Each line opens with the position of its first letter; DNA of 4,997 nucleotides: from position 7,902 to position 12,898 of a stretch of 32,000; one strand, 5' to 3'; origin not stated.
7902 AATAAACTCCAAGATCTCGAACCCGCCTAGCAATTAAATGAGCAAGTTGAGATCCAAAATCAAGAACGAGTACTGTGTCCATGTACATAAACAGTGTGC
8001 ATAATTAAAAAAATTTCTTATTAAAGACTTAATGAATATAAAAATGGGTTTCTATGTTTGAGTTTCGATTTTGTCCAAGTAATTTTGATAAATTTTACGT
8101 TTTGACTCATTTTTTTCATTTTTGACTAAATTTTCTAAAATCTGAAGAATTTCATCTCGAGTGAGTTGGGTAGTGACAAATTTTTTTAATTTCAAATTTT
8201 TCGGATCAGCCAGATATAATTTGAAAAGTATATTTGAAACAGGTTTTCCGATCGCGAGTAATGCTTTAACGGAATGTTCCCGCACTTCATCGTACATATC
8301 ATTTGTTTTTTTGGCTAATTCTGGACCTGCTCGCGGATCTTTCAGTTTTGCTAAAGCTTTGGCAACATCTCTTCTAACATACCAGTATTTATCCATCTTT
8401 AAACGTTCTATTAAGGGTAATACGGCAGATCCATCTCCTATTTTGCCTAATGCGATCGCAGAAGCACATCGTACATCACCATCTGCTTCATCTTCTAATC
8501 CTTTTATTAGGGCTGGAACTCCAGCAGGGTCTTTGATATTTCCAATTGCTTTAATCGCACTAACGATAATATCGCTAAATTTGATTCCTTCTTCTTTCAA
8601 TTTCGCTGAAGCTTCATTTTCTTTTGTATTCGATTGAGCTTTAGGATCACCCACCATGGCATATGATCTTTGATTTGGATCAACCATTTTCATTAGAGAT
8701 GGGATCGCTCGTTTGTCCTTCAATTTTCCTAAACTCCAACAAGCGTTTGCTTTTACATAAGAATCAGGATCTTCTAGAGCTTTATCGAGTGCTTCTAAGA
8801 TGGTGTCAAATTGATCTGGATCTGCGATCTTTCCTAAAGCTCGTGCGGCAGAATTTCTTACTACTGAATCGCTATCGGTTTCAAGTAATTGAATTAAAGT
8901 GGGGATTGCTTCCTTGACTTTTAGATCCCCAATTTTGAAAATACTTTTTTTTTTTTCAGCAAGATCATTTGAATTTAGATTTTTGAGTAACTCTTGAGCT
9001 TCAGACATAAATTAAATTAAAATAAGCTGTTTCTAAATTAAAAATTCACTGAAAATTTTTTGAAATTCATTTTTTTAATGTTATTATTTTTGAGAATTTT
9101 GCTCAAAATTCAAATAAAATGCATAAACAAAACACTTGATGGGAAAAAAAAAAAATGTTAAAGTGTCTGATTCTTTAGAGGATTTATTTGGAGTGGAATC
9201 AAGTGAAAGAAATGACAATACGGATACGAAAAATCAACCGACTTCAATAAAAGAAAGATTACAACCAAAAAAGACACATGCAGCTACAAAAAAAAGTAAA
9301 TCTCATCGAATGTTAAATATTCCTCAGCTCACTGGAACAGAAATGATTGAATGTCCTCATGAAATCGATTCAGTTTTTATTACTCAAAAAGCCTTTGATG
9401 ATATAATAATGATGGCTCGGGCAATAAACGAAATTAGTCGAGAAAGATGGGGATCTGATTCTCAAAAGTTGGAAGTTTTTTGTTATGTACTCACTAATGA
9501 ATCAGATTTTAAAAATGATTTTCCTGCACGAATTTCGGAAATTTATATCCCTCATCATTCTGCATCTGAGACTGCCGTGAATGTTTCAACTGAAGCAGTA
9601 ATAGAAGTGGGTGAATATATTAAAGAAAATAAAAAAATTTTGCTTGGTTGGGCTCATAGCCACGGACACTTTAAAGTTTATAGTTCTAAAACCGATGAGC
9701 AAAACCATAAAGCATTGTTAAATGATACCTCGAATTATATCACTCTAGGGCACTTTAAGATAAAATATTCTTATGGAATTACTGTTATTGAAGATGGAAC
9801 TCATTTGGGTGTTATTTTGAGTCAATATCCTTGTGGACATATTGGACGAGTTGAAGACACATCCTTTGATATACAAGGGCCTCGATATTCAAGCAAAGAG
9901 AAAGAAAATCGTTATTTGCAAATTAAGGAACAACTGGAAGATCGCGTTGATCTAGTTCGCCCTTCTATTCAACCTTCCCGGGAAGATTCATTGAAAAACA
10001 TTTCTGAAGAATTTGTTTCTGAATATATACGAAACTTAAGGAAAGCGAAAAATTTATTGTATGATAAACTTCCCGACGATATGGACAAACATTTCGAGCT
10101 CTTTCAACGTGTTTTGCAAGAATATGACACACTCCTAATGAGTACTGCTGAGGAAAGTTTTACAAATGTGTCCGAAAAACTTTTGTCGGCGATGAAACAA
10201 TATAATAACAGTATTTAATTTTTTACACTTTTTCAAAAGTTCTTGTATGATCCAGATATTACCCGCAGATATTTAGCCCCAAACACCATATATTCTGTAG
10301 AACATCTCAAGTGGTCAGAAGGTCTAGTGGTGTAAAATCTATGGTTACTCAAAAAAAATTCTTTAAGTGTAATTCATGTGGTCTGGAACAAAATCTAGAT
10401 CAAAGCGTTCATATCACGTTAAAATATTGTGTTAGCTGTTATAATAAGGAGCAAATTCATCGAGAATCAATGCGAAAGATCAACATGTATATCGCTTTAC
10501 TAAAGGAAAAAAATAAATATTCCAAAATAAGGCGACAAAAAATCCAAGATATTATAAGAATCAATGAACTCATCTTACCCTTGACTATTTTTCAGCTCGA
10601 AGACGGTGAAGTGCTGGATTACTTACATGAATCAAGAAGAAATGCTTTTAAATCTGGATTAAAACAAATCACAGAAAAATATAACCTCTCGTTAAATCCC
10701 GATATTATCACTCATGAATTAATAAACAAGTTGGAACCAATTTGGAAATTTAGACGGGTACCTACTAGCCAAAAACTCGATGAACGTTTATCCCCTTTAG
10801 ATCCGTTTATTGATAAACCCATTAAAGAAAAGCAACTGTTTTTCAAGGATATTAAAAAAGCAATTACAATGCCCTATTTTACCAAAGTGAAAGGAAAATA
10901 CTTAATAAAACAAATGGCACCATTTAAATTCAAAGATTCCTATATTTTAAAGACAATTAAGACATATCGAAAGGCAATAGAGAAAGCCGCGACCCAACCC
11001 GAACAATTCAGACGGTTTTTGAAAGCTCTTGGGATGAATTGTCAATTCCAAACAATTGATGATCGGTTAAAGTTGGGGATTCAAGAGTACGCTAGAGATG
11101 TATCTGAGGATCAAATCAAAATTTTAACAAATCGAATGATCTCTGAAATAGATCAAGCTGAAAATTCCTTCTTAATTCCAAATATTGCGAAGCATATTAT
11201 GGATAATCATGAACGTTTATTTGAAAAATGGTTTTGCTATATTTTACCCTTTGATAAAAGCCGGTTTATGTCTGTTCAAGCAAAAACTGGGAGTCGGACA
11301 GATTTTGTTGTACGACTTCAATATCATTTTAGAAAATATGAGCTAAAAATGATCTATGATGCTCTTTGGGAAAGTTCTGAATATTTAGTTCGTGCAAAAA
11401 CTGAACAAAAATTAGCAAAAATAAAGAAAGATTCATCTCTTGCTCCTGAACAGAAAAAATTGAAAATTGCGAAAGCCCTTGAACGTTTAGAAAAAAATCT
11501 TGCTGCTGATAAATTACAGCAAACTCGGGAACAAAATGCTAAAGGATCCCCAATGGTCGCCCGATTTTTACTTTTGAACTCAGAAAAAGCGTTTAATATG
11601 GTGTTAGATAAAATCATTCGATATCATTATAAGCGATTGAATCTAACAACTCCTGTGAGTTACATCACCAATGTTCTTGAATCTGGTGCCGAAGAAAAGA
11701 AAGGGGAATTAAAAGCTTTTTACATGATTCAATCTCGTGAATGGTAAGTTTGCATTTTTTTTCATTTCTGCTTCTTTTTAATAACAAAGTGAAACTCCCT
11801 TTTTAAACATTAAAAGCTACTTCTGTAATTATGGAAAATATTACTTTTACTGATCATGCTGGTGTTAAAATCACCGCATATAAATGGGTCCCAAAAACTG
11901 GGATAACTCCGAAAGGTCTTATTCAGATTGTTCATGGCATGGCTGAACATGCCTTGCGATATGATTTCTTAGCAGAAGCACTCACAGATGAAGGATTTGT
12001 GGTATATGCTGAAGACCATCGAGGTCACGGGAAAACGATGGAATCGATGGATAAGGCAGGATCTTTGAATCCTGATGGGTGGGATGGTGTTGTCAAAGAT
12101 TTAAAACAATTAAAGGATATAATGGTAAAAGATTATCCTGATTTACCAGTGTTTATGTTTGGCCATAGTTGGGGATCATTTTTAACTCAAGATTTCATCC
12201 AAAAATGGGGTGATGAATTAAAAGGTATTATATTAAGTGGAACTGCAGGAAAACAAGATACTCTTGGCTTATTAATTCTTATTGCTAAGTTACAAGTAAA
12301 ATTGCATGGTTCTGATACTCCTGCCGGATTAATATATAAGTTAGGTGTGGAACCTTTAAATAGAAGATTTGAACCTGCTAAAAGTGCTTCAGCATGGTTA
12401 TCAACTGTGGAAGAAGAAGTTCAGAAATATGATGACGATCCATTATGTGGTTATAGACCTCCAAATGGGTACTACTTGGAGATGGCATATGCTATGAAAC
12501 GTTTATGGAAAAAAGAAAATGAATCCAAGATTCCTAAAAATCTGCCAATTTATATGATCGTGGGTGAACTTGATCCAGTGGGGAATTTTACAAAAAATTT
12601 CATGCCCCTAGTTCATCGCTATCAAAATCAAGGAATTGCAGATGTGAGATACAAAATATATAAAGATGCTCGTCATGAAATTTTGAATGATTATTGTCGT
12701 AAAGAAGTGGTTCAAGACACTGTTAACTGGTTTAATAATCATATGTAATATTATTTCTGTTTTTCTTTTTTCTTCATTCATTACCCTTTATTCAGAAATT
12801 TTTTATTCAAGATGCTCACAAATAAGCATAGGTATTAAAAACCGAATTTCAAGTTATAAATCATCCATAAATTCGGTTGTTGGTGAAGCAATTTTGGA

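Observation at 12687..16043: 1118-aa rod-plus-beta-sandwich protein with polybasic tail (lamin/tether-like plan)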

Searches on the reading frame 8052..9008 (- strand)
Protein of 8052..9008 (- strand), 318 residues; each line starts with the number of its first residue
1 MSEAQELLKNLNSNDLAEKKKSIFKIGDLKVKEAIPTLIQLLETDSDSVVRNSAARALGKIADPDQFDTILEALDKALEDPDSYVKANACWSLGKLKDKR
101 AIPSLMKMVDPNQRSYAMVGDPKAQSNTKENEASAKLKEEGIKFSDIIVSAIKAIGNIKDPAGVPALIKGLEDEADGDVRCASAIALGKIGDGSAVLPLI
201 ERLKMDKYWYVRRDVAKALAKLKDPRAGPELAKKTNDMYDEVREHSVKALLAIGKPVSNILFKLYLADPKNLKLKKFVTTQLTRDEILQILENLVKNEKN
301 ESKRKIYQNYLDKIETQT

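Call 5: search_protein_families(library=pfam, proteins=[window:8052-9008:-], max_evalue=0.1)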
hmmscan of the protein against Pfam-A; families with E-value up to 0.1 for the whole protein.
window:8052-9008:- (318 aa): 14 families
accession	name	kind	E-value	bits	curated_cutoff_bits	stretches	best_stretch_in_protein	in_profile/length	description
PF13646.12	HEAT_2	-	1.4e-40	137.8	27.7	4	150-220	19-88/88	HEAT repeats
PF03130.22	HEAT_PBS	-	1.4e-32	108.8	20.9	5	150-173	4-27/27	PBS lyase HEAT-like repeat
PF02985.28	HEAT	-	2.7e-22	77.1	23.5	2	35-62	2-28/31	HEAT repeat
PF13513.12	HEAT_EZ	-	8.4e-20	71.2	27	3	31-61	26-55/55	HEAT-like repeat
PF12717.13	Cnd1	-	3e-10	40.8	26.4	1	49-100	1-52/162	non-SMC mitotic condensation complex subunit 1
PF01602.26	Adaptin_N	-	7.3e-08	31.9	37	1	44-99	89-144/524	Adaptin N terminal region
PF00514.29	Arm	-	5e-07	30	20.6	1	34-62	13-40/41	Armadillo/beta-catenin-like repeat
PF10363.15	RTP1_C1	-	3.2e-05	24.4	25.9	1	34-157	19-111/112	Required for nuclear transport of RNA pol II C-terminus 1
PF01347.28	Vitellogenin_N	-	9.4e-05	21.6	24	0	30-99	456-526/590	Lipoprotein amino terminal region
PF25767.1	ARM_TBCD_2nd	-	0.0002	21.3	29.7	1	11-62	56-105/245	Tubulin-specific chaperone D-like, ARM repeats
PF25151.1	TPR_Trm732_C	-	0.0022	18.3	27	0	194-232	96-134/159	Trm732, C-terminal TPR repeats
PF20168.4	PDS5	-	0.008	14.4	27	1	44-101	294-353/1053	Sister chromatid cohesion protein PDS5 protein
PF13929.11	mRNA_stabil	-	0.017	14.6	25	1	198-304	61-132/286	mRNA stabilisation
PF05997.17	Nop52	-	0.036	14.1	27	1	200-310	100-209/259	Nucleolar protein,Nop52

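Call 82: search_protein_families(library=ncbifam, proteins=[window:8052-9008:-], max_evalue=0.01)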
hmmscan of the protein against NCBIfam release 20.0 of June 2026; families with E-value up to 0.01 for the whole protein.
window:8052-9008:- (318 aa): 8 families
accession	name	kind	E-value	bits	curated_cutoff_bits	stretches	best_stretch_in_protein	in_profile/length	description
NF058502.1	phyc_lyase_CpcE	equivalog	9.8e-27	94.1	330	2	7-118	7-122/260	C-phycocyanin alpha-cysteine-84 phycocyanobilin lyase subunit CpcE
NF045915.1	PhycobilmeDegNblB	equivalog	3.1e-22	79.2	300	2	25-112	90-173/214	phycobilisome degradation protein NblB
NF058515.1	phyc_lyase_CpcF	equivalog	9e-13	48.3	220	2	146-251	14-117/200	C-phycocyanin alpha-cysteine-84 phycocyanobilin lyase subunit CpcF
NF007244.0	PRK09687.1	equivalog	4.1e-12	46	275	1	31-107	158-232/285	putative lyase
NF058505.1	phyc_lyase_CpeY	equivalog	1.8e-11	43.3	600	2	18-114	68-160/419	C-phycoerythrin alpha-cysteine-82 phycoerythrobilin lyase CpeY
NF010374.0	PRK13800.1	equivalog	7.5e-11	41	1196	1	4-251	624-864/898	fumarate reductase/succinate dehydrogenase flavoprotein subunit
NF045662.1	DVU0298_fam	equivalog_domain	2.1e-07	30.7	75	1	47-110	121-186/213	DVU0298 family protein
TIGR02270.1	TIGR02270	subfamily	6.3e-05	22.2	206.8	1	38-175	152-282/410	TIGR02270 family protein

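Call 83: search_protein_families(library=padloc, proteins=[window:8052-9008:-], max_evalue=0.01)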
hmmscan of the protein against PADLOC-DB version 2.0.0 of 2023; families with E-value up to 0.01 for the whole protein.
window:8052-9008:- (318 aa): 4 families
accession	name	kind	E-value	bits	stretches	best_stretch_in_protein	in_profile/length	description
PDLC02919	HEAT-ARM_XIII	-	1.3e-14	50.7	2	25-106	875-950/1972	-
PDLC02973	WGR_XIII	-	5.4e-13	46.3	2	8-134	101-229/973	-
PDLC01150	HEAT_CxxC_PDDEXK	-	1.4e-08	32.4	1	24-118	14-110/288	HEAT_CxxC_PD-DEXK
PDLC03925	OloA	-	0.00076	16.9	1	33-313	152-345/596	-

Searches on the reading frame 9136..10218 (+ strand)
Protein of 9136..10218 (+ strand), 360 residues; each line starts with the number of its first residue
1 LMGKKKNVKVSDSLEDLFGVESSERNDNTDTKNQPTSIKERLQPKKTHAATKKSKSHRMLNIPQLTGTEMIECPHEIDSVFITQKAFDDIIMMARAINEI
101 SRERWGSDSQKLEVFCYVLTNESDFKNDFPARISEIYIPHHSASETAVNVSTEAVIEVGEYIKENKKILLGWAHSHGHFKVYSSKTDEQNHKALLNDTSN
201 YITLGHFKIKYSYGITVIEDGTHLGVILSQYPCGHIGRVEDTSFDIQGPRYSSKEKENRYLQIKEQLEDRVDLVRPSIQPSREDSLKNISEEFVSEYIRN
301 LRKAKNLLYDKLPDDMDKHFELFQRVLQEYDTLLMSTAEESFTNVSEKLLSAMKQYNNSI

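Call 5: search_protein_families(library=pfam, proteins=[window:9136-10218:+], max_evalue=0.1)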
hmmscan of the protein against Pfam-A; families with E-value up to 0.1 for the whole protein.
window:9136-10218:+ (360 aa): 2 families
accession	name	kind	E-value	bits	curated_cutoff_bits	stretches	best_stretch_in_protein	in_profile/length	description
PF01398.27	JAB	-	0.0059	16.8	22.5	1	130-193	43-110/117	JAB1/Mov34/MPN/PAD-1 ubiquitin protease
PF14464.11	Prok-JAB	-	0.0096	16.2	25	1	111-210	17-95/114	Prokaryotic homologs of the JAB domain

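Call 82: search_protein_families(library=ncbifam, proteins=[window:9136-10218:+], max_evalue=0.01)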
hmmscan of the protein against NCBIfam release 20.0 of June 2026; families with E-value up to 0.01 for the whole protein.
window:9136-10218:+ (360 aa): 0 families

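Call 83: search_protein_families(library=padloc, proteins=[window:9136-10218:+], max_evalue=0.01)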
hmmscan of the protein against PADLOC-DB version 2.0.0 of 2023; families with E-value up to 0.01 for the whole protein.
window:9136-10218:+ (360 aa): 0 families

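Call 92: search_solved_structures(query=window:9136-10218:+, max_evalue=1)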
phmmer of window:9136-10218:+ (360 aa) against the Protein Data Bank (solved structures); distinct sequences matched with E-value up to 1: 1.
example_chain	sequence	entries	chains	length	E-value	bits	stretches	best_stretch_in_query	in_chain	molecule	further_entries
3cjm_A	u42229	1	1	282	0.34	13.6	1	264-332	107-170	Putative beta-lactamase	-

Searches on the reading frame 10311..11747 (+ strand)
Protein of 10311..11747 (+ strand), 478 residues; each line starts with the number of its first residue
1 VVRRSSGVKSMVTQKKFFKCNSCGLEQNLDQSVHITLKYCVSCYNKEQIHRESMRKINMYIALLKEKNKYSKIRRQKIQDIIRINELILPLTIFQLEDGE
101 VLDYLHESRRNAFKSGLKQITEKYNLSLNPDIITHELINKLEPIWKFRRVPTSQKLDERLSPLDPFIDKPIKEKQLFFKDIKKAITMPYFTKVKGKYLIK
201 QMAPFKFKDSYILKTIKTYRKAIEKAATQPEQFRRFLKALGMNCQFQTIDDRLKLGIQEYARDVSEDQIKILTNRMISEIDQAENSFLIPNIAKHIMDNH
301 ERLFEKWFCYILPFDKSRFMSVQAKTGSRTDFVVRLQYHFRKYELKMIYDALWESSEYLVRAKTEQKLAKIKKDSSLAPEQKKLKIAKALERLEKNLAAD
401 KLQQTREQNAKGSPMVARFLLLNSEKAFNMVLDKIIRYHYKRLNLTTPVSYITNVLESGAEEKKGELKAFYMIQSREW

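Call 5: search_protein_families(library=pfam, proteins=[window:10311-11747:+], max_evalue=0.1)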
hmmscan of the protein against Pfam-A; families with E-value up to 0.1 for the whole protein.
window:10311-11747:+ (478 aa): 0 families

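Call 82: search_protein_families(library=ncbifam, proteins=[window:10311-11747:+], max_evalue=0.01)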
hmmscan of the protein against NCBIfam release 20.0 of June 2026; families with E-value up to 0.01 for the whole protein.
window:10311-11747:+ (478 aa): 0 families

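Call 83: search_protein_families(library=padloc, proteins=[window:10311-11747:+], max_evalue=0.01)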
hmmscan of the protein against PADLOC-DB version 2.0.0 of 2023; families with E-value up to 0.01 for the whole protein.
window:10311-11747:+ (478 aa): 0 families

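Call 91: search_solved_structures(query=window:10311-11747:+, max_evalue=1)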
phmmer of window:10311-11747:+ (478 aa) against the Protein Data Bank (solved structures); distinct sequences matched with E-value up to 1: 0.

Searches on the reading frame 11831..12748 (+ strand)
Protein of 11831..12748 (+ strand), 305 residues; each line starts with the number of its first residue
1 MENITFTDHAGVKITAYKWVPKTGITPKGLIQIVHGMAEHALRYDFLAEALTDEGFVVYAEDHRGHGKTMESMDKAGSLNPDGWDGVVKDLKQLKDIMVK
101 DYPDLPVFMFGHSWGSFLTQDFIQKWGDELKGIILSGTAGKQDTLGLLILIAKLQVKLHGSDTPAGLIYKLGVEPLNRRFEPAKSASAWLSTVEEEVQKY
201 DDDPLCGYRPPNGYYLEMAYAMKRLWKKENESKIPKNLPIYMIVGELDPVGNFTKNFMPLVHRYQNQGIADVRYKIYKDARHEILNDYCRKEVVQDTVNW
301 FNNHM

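Call 27: search_protein_families(library=pfam, proteins=[window:11831-12748:+], max_evalue=0.001)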
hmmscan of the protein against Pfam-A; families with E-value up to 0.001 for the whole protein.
window:11831-12748:+ (305 aa): 4 families
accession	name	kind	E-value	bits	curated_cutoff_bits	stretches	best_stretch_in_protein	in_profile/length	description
PF12146.15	Hydrolase_4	-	5.6e-49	167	27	1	27-287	3-237/239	Serine aminopeptidase, S33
PF12697.13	Abhydrolase_6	-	4.5e-10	41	26.3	1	34-286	4-207/217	Alpha/beta hydrolase family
PF00561.26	Abhydrolase_1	-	1e-09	38.8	25.8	1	33-142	5-103/245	alpha/beta hydrolase fold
PF00326.27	Peptidase_S9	-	1.7e-05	24.9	22.6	0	230-305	140-210/213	Prolyl oligopeptidase family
